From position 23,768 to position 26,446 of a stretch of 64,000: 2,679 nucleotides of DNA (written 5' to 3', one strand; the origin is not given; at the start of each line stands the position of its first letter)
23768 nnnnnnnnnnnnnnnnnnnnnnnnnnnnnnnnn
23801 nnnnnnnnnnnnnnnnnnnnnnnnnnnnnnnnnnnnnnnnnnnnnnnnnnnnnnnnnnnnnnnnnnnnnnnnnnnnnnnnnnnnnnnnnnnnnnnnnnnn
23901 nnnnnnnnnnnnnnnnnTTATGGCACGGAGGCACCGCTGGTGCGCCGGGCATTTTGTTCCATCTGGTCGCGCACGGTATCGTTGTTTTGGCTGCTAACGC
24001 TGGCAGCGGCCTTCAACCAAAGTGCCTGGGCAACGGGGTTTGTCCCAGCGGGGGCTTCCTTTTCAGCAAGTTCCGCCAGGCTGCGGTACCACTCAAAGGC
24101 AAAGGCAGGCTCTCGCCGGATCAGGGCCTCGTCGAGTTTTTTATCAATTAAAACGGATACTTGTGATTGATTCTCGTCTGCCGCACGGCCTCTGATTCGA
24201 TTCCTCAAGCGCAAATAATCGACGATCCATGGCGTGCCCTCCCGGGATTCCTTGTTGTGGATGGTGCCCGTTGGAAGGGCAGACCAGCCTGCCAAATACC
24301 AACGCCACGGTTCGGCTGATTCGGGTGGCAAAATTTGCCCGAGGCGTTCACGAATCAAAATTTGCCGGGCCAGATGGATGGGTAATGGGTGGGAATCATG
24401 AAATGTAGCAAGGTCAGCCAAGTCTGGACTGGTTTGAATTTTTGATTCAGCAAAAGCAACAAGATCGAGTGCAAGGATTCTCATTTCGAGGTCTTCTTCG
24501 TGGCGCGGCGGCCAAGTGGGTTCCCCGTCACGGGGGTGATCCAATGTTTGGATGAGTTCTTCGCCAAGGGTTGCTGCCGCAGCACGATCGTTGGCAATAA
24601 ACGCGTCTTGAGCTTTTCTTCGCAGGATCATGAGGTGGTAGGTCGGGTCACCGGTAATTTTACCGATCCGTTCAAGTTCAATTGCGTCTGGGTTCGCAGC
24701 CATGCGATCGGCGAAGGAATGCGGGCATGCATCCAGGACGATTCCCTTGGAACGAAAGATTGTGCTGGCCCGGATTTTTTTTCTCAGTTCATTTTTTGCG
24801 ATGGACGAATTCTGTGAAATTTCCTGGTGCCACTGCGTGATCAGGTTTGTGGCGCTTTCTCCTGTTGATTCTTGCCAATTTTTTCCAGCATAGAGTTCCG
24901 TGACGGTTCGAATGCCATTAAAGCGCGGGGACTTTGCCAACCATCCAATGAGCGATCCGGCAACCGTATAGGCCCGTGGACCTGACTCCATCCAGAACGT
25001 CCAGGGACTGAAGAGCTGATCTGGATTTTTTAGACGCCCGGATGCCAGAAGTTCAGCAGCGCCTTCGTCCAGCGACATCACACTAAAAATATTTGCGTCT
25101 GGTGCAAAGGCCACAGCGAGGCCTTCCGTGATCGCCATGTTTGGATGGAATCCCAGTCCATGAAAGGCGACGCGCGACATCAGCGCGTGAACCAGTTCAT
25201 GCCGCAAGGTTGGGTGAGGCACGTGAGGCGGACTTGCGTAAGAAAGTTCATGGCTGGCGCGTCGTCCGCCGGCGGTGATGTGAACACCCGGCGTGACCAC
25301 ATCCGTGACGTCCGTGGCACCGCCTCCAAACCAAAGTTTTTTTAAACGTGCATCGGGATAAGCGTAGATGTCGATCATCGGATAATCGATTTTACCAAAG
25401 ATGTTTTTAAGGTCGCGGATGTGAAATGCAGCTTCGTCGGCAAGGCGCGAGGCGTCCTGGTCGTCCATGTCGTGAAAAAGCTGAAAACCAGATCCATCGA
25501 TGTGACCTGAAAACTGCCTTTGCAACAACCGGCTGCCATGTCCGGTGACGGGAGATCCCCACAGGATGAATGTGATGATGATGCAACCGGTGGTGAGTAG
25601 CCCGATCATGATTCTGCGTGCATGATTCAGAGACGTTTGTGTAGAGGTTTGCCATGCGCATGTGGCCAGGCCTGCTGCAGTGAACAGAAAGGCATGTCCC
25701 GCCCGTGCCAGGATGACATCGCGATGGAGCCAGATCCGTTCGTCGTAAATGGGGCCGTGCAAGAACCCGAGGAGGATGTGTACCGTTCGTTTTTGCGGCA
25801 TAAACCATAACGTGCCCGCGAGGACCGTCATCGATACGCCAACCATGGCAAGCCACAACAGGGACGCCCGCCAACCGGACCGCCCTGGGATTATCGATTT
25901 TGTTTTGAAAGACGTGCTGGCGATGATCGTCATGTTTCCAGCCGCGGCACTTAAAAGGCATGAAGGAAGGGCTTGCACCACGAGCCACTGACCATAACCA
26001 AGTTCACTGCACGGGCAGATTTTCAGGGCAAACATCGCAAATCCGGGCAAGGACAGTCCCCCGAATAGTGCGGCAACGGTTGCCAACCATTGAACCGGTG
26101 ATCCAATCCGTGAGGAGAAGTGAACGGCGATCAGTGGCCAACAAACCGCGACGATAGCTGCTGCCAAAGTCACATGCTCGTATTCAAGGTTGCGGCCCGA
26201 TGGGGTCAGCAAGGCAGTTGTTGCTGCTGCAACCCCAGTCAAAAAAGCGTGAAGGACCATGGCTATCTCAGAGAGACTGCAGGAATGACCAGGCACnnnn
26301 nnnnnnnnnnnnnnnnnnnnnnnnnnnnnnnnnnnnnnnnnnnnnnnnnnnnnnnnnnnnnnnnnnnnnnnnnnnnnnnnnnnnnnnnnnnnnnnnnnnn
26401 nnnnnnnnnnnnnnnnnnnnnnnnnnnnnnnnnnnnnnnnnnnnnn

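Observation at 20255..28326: Seven-gene operon joining an FHA-GGDEF cyclase, two lipoproteins, an orphan protein, a membrane gluzincin and TldD/TldE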

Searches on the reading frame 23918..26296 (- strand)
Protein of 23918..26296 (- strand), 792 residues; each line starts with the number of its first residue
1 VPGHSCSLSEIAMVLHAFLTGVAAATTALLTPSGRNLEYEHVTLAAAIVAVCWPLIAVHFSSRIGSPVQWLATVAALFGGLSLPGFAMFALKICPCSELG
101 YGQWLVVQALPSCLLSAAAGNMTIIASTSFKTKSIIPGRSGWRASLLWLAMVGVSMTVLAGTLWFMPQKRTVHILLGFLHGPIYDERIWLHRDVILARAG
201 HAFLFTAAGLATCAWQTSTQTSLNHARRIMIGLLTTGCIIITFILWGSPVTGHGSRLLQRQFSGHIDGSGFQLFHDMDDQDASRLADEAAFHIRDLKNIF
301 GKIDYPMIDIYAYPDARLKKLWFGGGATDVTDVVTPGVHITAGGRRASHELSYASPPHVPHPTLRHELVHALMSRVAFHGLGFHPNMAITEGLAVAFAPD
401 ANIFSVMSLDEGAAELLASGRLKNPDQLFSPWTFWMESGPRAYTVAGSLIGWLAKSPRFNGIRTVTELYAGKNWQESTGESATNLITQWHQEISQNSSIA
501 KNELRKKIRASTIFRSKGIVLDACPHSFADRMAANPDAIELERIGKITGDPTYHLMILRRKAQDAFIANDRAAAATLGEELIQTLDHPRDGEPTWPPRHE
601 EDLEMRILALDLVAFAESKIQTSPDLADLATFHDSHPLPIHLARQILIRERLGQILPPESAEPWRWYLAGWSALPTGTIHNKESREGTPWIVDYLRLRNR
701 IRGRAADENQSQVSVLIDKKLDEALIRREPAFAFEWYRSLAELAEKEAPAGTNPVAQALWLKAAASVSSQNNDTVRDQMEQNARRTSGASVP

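Call 3: search_protein_families(library=pfam, proteins=[window:23918-26296:-], max_evalue=0.1)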
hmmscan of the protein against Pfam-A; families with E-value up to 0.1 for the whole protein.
window:23918-26296:- (792 aa): 0 families

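Call 4: search_protein_families(library=ncbifam, proteins=[window:23918-26296:-], max_evalue=0.1)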
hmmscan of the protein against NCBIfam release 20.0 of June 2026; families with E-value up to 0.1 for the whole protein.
window:23918-26296:- (792 aa): 0 families

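Call 5: find_encoding_contigs(protein=window:23918-26296:-, flank=10000, max_places=6)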
Protein window:23918-26296:- (792 aa): no gene with exactly this product is on record in the collection.

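Call 7: find_homologous_proteins(query=window:23918-26296:-, max_evalue=0.001)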
Query window:23918-26296:- (792 aa): 328 proteins with E <= 0.001 among 8000 candidates; the best 120 are listed.
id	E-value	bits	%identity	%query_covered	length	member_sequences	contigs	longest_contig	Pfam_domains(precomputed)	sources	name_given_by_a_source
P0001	0.0e+0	1775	99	98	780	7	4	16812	-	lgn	-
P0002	0.0e+0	1389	77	98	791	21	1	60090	-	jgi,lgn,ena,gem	-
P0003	0.0e+0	1288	72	98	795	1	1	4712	-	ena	-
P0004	1.1e-291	988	68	79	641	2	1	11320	-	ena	-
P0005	6.2e-271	919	56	98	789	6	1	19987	-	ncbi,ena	-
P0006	5.6e-249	847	53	98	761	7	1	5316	-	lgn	-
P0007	3.3e-246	837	51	96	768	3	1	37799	-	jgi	-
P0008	2.2e-245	835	52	98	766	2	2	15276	-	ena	-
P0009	4.2e-195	668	45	97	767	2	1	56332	-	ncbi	ncbi:MAG: hypothetical protein RIQ81_976 [Pseudomonadota bacterium]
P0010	7.2e-149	515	37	97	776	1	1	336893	-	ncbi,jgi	jgi:hypothetical protein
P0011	8.3e-148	512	39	87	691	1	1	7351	-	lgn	-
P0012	6.2e-103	364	34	91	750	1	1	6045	-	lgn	-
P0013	1.6e-102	362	33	98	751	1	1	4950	-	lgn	-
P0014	3.3e-101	358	34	97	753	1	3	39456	-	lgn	-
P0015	1.1e-99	353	32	98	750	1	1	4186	-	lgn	-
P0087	3.6e-82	295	33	90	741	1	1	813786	-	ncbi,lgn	ncbi:MAG: hypothetical protein ACOH5I_02230 [Oligoflexus sp.]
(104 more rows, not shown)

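Call 8: find_encoding_contigs(protein=P0010, flank=10000, max_places=2)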
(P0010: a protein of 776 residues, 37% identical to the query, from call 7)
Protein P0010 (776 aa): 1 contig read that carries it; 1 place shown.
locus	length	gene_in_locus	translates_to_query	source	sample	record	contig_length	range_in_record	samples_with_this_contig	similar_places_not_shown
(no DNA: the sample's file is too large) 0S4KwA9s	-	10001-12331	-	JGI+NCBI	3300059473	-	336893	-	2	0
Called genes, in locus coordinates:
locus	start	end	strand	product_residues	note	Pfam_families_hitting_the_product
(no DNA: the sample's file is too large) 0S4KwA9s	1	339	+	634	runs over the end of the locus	PF08308:PEGA (weak)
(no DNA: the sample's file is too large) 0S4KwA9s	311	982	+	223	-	PF01121:CoaE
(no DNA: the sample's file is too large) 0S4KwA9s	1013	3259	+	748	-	PF12437:GSIII_N, PF00120:Gln-synt_C, PF18318:Gln-synt_C-ter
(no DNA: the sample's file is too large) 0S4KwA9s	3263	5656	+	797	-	PF00270:DEAD, PF00271:Helicase_C (weak)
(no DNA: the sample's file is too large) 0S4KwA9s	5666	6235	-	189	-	PF13580:SIS_2, PF01380:SIS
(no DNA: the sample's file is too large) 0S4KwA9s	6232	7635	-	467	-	PF03721:UDPG_MGDP_dh_N, PF00984:UDPG_MGDP_dh, PF03720:UDPG_MGDP_dh_C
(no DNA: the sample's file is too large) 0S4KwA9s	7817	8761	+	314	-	PF16697:Yop-YscD_cpl, PF00498:FHA, PF00990:GGDEF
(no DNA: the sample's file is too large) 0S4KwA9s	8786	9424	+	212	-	-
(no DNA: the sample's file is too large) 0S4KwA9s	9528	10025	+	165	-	-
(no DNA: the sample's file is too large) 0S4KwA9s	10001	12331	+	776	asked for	-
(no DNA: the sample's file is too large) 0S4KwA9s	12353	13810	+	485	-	PF01523:PmbA_TldD_1st, PF19290:PmbA_TldD_2nd, PF19289:PmbA_TldD_3rd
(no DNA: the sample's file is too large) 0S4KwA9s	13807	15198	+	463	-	PF19289:PmbA_TldD_3rd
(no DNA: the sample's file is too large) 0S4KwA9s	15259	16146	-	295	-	PF01435:Peptidase_M48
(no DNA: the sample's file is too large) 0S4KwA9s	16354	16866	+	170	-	-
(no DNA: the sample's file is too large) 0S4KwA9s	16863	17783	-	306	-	-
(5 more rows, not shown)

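Call 9: find_encoding_contigs(protein=P0087, flank=10000, max_places=2)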
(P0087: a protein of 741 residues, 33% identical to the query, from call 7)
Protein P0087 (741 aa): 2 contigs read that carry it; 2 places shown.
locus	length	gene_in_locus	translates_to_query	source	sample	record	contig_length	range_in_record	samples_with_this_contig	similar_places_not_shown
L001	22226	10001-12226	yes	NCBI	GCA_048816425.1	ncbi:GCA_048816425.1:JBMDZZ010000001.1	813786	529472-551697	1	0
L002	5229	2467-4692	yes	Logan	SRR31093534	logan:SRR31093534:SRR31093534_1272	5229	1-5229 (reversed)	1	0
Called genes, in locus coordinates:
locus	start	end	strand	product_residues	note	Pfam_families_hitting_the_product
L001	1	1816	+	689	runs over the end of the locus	-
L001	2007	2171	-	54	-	-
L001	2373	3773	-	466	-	PF02646:RmuC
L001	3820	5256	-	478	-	PF01134:GIDA (weak), PF01262:AlaDh_PNT_C (faint), PF01266:DAO (faint), PF03486:HI0933_like (faint), PF07992:Pyr_redox_2, PF13738:Pyr_redox_3, PF00070:Pyr_redox, PF02852:Pyr_redox_dim, +1 more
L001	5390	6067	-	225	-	-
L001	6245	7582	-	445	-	PF03721:UDPG_MGDP_dh_N, PF00984:UDPG_MGDP_dh, PF03720:UDPG_MGDP_dh_C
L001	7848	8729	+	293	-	PF16697:Yop-YscD_cpl, PF00498:FHA, PF00990:GGDEF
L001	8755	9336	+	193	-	-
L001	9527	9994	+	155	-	-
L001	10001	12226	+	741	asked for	-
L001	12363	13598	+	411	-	PF13431:TPR_17 (faint), PF07719:TPR_2 (faint), PF13181:TPR_8 (faint), PF13428:TPR_14 (faint), PF13432:TPR_16 (faint), PF14559:TPR_19 (faint), PF13424:TPR_12 (weak), PF00515:TPR_1 (weak)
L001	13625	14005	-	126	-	-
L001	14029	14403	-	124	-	-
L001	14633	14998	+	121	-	-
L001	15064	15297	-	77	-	PF01192:RNA_pol_Rpb6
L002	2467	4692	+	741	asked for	-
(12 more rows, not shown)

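Call 10: find_encoding_contigs(protein=P0002, flank=10000, max_places=2)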
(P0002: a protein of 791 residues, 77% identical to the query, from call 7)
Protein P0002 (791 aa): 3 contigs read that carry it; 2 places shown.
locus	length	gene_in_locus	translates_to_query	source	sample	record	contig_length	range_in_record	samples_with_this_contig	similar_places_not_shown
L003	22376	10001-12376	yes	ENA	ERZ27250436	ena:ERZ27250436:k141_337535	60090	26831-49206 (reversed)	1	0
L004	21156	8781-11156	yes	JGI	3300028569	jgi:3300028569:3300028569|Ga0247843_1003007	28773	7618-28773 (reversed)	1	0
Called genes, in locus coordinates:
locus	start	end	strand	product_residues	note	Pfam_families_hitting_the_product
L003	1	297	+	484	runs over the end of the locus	-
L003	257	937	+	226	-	PF01121:CoaE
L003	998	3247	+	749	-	PF12437:GSIII_N, PF00120:Gln-synt_C, PF18318:Gln-synt_C-ter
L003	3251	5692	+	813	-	PF00270:DEAD, PF00271:Helicase_C (weak)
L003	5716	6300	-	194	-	PF13580:SIS_2, PF01380:SIS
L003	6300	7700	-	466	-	PF03721:UDPG_MGDP_dh_N, PF00984:UDPG_MGDP_dh, PF03720:UDPG_MGDP_dh_C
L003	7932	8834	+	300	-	PF16697:Yop-YscD_cpl, PF00498:FHA, PF00990:GGDEF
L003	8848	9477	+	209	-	-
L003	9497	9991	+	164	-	-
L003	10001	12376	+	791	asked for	-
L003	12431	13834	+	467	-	PF01523:PmbA_TldD_1st, PF19290:PmbA_TldD_2nd, PF19289:PmbA_TldD_3rd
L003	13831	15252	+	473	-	PF01523:PmbA_TldD_1st (faint), PF19289:PmbA_TldD_3rd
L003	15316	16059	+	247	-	-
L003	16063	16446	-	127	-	PF05610:DUF779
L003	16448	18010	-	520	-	PF00171:Aldedh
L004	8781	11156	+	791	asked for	-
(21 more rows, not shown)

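Call 16: find_related_loci(query=A1, collection=genome_contigs, flank=10000)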
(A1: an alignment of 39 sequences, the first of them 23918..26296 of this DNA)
Query A1 (792 aa) in genome_contigs; peptide patterns used: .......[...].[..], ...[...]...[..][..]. (x = any residue, [..] = any of these).
333 stretches matched a pattern; 129 encode a relative of the query (tblastn E <= 1e-3); the best 80 are kept; 79 distinct loci.
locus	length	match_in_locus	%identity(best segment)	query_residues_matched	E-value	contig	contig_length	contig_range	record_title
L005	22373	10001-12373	79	7-792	0e+0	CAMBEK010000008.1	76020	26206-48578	MAG: Pseudobacteriovorax antillogorgiicola isolate MsH-30jul19-155 genome assembly, contig: MsH-30jul19-C509, whole geno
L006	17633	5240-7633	67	1-792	0e+0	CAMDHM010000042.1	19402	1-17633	MAG: Pseudobacteriovorax antillogorgiicola isolate MsH-01oct19-222 genome assembly, contig: MsH-01oct19-C5362, whole gen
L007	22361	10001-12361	56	16-792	0e+0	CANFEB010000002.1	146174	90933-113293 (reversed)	MAG: Oligoflexales bacterium isolate CH-Jul18-22 genome assembly, contig: CH-Jul18-C98, whole genome shotgun sequence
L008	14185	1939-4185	51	21-792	0e+0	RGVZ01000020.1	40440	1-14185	MAG: bacterium isolate WB9_2_064 contig_100_19, whole genome shotgun sequence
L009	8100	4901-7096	52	18-791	0e+0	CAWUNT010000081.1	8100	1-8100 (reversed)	MAG: uncultured bacterium isolate SRR1522973_binner13_6_1705335406 genome assembly, contig: ERZ11849543.3484, whole geno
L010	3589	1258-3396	33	11-741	1e-104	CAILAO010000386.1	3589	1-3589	MAG: uncultured proteobacterium isolate LJ_bin-0460 genome assembly, contig: bin-0460:0386/1126, whole genome shotgun se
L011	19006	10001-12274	45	17-788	0e+0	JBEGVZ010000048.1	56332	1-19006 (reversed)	MAG: Pseudomonadota bacterium isolate riogrande_2019_sw_WHONDRS-S19S_0066_B_bin.54 scaffold_1143633, whole genome shotgu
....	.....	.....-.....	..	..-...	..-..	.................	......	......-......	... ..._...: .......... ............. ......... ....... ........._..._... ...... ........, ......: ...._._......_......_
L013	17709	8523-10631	33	13-738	2e-98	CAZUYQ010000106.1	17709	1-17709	MAG TPA_asm: uncultured Polynucleobacter sp. isolate SRP285395_co2_426 genome assembly, contig: NODE_5010_length_17709_c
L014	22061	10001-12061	33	25-747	3e-98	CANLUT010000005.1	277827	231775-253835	MAG: Oligoflexales bacterium isolate ZE-Jul18-111 genome assembly, contig: ZE-Jul18-C12, whole genome shotgun sequence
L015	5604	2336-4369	34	29-741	3e-97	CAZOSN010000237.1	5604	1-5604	MAG TPA_asm: uncultured Oligoflexales bacterium isolate SRP342105_co1_288 genome assembly, contig: NODE_20653_length_560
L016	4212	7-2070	32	25-741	1e-97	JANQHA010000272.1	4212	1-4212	MAG: Oligoflexales bacterium isolate PL23b_bin.73 k99_2034877, whole genome shotgun sequence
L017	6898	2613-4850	31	22-781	9e-97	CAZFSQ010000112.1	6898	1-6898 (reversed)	MAG TPA_asm: uncultured Oligoflexales bacterium isolate SRP150892_co2_109 genome assembly, contig: NODE_17602_length_689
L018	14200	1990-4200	31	19-783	2e-94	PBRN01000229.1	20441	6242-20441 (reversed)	MAG: Pseudobdellovibrionaceae bacterium isolate NP951 23569, whole genome shotgun sequence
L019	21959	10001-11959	34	87-785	5e-94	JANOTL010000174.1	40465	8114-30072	MAG: Pseudomonadota bacterium isolate VAR_39_metabat_297 VAR_39_k141_2197356, whole genome shotgun sequence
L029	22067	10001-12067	32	9-742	8e-85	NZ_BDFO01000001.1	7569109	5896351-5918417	Oligoflexus tunisiensis strain Shr3, whole genome shotgun sequence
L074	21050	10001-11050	30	111-473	4e-23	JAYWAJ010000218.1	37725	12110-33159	MAG: Deltaproteobacteria bacterium isolate GL92_UP_metabat_154 GL92_UP_metabat_154_217, whole genome shotgun sequence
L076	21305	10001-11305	27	64-527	5e-23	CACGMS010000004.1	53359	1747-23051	uncultured Candidatus Hydrogenedens sp. isolate AG-422-L23 genome assembly, contig: AG-422-L23_NODE_4, whole genome shot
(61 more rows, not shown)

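Call 34: predict_structure(alignment_id=A1)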
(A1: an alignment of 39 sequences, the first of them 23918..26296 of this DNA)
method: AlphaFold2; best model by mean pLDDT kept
length: 792 residues; sequences in the alignment: 39
mean_pLDDT: 88.9   pTM: 0.89
mean pLDDT of the five models: 88.9, 86.7, 86.7, 85.2, 84.6
residues with pLDDT >= 90: 531; 70-90: 193; 50-70: 49; < 50: 19
segments of 3 or more residues with pLDDT < 50: 345-354, 380-382
pLDDT, mean of each block of 10 residues (from residue 1): 70 97 97 92 97 97 91 98 97 94 97 98 95 86 97 96 91 95 84 97 98 80 85 98 96 95 96 94 92 94 94 93 86 85 55 57 92 76 66 92 85 91 89 84 94 91 91 92 94 79 74 82 91 92 92 94 97 97 86 83 95 94 92 90 95 94 95 77 73 91 60 84 94 94 80 88 91 91 82 53
secondary structure, 60 per line:
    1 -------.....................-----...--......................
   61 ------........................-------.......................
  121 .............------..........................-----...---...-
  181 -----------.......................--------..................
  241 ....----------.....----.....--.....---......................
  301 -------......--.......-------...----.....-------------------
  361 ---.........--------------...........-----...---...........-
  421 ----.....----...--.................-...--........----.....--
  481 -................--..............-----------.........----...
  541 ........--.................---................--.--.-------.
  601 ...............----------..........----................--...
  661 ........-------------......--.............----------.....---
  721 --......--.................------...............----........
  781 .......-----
elements in order (helices of 4 or more, strands of 3 or more residues): H8-28 H39-60 H67-90 H98-133 H140-165 E171-173 E177-179 H192-214 H223-244 H255-259 E264-268 E271-275 H279-300 E308-313 H316-322 E330-332 E337-341 H364-372 H387-397 H409-419 H425-429 H439-455 H462-469 H474-478 H482-497 H500-513 H525-533 H538-548 H551-567 H571-586 H600-615 H626-635 H640-655 H658-668 H682-687 H690-702 H713-717 H723-728 H731-747 H754-768 H773-787
